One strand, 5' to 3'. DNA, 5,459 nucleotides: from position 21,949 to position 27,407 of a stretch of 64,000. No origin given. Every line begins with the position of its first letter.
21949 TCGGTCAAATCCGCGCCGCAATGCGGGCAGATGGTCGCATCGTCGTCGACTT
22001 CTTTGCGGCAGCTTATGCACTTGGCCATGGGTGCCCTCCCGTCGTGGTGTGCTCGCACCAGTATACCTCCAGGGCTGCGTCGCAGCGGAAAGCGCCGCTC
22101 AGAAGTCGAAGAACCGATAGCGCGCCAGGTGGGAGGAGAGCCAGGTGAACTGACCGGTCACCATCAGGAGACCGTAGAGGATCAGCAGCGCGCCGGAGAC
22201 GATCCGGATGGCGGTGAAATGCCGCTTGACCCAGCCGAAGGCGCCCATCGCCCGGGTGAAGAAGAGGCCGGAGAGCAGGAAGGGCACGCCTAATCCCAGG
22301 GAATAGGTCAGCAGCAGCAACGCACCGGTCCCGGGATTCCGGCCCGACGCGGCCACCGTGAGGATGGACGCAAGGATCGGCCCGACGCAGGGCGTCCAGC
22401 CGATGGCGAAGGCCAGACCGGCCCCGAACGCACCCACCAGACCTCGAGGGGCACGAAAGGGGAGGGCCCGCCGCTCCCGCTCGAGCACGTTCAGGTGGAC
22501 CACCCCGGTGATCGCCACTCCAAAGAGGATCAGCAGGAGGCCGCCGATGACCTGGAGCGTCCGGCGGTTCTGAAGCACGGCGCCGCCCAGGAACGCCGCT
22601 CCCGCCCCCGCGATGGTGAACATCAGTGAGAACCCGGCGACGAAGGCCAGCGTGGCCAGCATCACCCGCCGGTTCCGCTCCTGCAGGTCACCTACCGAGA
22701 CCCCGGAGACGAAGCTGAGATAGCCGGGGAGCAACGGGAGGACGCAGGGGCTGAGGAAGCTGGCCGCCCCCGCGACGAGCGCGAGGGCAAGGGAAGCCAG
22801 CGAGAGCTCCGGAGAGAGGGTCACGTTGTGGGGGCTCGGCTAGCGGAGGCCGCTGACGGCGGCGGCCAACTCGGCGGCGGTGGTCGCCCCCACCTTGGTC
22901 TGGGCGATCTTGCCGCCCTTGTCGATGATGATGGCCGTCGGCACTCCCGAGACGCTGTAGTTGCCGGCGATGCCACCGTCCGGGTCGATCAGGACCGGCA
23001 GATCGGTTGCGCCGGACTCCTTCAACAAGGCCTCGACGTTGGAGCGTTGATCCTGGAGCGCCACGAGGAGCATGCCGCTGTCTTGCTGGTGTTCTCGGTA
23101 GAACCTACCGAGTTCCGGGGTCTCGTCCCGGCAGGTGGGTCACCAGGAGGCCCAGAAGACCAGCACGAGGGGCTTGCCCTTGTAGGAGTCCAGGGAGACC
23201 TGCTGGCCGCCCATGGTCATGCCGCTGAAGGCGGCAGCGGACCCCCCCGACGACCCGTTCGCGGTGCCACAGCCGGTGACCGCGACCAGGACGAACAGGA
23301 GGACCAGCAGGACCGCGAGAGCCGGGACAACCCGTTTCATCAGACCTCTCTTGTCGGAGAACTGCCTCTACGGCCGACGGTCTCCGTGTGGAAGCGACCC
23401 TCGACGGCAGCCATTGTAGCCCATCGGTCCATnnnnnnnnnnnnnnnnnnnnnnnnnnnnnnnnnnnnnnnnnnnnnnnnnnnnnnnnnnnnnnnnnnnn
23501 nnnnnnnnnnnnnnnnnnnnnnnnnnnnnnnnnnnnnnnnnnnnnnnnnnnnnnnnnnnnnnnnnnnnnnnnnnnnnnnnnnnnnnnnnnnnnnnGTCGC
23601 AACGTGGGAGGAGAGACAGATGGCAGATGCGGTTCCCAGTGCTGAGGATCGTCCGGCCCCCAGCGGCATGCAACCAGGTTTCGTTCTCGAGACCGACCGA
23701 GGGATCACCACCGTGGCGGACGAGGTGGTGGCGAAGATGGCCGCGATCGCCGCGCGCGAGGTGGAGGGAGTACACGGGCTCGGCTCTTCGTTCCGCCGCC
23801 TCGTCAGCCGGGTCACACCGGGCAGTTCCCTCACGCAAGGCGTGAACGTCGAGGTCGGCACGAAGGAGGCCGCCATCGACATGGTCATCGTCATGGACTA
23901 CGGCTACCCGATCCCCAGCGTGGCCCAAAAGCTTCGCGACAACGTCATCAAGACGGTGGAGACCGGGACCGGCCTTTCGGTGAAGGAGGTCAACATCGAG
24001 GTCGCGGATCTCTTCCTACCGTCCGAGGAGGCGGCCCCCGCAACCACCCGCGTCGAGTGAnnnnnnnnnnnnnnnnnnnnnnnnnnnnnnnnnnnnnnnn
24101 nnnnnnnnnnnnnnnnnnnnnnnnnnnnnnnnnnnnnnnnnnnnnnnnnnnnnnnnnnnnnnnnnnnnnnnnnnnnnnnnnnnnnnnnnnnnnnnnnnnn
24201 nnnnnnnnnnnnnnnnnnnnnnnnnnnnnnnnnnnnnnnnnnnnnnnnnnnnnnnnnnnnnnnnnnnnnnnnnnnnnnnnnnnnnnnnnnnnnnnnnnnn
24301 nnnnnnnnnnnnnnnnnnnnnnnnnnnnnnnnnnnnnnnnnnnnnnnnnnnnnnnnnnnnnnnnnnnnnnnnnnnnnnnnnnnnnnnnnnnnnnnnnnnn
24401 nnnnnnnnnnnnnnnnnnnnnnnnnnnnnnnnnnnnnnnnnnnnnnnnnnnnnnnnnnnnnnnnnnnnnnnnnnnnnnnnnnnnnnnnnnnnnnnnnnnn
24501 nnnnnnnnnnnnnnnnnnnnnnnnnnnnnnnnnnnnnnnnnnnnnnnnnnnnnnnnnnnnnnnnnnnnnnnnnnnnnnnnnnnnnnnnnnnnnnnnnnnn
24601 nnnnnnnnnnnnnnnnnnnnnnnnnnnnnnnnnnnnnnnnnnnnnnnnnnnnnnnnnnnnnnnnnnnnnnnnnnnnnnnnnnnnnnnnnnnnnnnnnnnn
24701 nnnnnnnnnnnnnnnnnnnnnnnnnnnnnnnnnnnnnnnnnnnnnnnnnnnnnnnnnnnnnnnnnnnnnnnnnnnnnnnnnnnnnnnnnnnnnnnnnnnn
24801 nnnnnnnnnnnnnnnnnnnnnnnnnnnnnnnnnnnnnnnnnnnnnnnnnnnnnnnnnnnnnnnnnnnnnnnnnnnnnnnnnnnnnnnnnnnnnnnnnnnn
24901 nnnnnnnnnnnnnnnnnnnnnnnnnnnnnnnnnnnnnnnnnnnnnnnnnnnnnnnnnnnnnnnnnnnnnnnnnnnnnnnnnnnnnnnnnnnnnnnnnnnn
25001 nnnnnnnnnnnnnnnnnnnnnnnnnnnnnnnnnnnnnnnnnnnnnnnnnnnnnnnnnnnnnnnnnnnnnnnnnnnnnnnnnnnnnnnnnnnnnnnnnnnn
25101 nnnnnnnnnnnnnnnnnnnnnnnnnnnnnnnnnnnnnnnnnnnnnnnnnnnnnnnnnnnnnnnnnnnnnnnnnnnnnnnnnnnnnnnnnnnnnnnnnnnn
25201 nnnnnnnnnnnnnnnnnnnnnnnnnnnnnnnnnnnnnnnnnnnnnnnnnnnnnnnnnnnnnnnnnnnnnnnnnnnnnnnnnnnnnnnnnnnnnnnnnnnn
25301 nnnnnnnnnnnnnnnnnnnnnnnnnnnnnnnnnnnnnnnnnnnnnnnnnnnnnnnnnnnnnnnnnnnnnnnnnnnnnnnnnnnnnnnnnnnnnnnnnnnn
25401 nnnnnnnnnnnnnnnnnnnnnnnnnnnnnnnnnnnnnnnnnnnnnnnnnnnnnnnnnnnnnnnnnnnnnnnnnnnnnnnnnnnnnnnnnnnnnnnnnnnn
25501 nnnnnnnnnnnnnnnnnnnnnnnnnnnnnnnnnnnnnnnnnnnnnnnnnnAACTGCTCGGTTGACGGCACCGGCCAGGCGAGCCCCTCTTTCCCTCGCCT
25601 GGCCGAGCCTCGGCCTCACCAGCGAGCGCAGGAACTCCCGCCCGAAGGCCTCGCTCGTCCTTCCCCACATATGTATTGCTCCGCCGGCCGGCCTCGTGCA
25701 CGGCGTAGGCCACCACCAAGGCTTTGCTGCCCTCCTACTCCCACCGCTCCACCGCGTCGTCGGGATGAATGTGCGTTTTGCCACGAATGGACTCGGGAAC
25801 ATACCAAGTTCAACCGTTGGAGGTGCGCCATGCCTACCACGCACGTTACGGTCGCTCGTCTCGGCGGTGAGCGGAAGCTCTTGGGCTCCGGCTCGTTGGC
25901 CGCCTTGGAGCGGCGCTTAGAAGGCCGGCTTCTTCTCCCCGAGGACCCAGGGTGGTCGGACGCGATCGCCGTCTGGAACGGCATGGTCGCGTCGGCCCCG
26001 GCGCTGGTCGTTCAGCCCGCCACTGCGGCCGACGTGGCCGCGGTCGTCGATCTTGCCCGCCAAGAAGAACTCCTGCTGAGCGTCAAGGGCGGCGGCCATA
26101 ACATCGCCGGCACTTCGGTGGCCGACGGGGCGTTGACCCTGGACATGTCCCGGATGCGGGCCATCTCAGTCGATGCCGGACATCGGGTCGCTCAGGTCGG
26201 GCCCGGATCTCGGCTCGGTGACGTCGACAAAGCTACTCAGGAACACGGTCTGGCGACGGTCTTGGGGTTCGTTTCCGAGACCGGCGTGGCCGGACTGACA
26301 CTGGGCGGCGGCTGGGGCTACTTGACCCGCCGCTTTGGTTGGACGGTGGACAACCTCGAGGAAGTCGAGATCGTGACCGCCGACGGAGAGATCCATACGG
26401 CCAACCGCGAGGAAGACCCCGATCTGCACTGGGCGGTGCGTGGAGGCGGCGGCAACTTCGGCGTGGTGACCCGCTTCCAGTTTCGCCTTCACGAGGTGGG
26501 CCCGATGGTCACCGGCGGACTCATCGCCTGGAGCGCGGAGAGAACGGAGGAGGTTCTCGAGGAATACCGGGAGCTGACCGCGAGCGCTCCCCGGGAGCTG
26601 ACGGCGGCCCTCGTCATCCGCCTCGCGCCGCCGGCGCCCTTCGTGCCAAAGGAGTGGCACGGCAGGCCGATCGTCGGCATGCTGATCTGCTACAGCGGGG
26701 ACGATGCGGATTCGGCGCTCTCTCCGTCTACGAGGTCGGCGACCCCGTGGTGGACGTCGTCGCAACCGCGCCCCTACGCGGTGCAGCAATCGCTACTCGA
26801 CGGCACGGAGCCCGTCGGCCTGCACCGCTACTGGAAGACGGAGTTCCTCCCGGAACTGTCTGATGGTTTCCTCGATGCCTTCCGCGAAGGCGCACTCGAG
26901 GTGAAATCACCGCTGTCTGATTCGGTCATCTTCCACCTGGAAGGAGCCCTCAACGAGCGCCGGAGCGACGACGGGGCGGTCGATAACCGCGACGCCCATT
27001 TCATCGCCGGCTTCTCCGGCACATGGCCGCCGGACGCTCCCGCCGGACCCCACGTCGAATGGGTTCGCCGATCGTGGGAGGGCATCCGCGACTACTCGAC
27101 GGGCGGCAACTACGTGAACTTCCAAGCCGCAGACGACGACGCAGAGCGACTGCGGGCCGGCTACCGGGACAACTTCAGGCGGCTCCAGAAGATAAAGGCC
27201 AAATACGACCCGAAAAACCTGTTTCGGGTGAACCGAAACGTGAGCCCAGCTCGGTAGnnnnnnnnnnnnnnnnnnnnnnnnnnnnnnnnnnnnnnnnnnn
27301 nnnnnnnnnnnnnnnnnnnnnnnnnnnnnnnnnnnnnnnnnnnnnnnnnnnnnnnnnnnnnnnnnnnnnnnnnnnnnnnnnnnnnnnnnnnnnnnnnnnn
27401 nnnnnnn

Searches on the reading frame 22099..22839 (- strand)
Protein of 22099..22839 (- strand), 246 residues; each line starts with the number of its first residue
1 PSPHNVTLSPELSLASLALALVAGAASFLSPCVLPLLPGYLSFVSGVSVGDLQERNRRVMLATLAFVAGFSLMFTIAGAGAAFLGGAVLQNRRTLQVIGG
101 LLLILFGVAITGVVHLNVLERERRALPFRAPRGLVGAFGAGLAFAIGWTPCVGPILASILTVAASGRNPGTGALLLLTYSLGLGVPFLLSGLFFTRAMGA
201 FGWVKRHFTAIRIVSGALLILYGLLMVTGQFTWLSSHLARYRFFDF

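Call 47: search_protein_families(library=pfam, proteins=[window:22099-22839:-], max_evalue=0.00001)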
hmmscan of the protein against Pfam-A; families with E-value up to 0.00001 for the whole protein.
window:22099-22839:- (246 aa): 1 family
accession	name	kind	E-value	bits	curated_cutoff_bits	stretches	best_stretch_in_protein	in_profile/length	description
PF02683.22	DsbD_TM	-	6.6e-18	65.2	27.1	1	16-226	4-214/219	Cytochrome C biogenesis protein transmembrane domain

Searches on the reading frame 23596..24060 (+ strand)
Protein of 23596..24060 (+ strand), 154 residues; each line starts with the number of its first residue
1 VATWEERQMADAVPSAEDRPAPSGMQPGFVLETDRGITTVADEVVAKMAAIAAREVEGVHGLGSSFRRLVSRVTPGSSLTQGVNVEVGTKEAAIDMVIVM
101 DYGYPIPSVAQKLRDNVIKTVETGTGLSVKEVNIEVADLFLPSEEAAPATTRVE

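Call 47: search_protein_families(library=pfam, proteins=[window:23596-24060:+], max_evalue=0.00001)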
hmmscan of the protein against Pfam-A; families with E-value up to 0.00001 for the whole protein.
window:23596-24060:+ (154 aa): 1 family
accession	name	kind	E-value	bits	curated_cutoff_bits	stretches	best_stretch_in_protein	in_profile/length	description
PF03780.18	Asp23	-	9.1e-29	100.5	28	1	35-138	2-106/108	Asp23 family, cell envelope-related function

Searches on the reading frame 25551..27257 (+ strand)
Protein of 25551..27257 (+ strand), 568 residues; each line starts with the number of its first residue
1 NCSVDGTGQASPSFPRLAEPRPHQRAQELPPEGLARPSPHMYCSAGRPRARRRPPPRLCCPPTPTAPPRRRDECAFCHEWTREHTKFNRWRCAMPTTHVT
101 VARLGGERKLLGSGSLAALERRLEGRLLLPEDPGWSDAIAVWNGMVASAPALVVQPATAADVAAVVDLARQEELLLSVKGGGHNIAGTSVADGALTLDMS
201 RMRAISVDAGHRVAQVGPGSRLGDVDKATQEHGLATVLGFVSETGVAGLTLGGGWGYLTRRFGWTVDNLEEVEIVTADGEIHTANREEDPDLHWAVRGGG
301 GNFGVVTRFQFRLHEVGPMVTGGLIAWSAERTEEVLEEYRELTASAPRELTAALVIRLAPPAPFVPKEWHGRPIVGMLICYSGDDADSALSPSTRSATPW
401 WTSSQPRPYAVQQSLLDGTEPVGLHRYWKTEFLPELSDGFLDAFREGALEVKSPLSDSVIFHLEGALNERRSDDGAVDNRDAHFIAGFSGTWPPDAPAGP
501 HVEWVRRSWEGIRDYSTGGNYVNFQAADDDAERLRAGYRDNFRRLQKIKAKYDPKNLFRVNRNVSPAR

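Call 47: search_protein_families(library=pfam, proteins=[window:25551-27257:+], max_evalue=0.00001)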
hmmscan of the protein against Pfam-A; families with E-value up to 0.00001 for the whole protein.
window:25551-27257:+ (568 aa): 2 families
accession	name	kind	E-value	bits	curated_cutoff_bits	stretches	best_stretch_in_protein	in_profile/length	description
PF01565.28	FAD_binding_4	-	5.8e-32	110.7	26.4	1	150-284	1-138/139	FAD binding domain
PF08031.17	BBE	-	1.9e-10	41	20.6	1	521-564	2-44/45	Berberine and berberine like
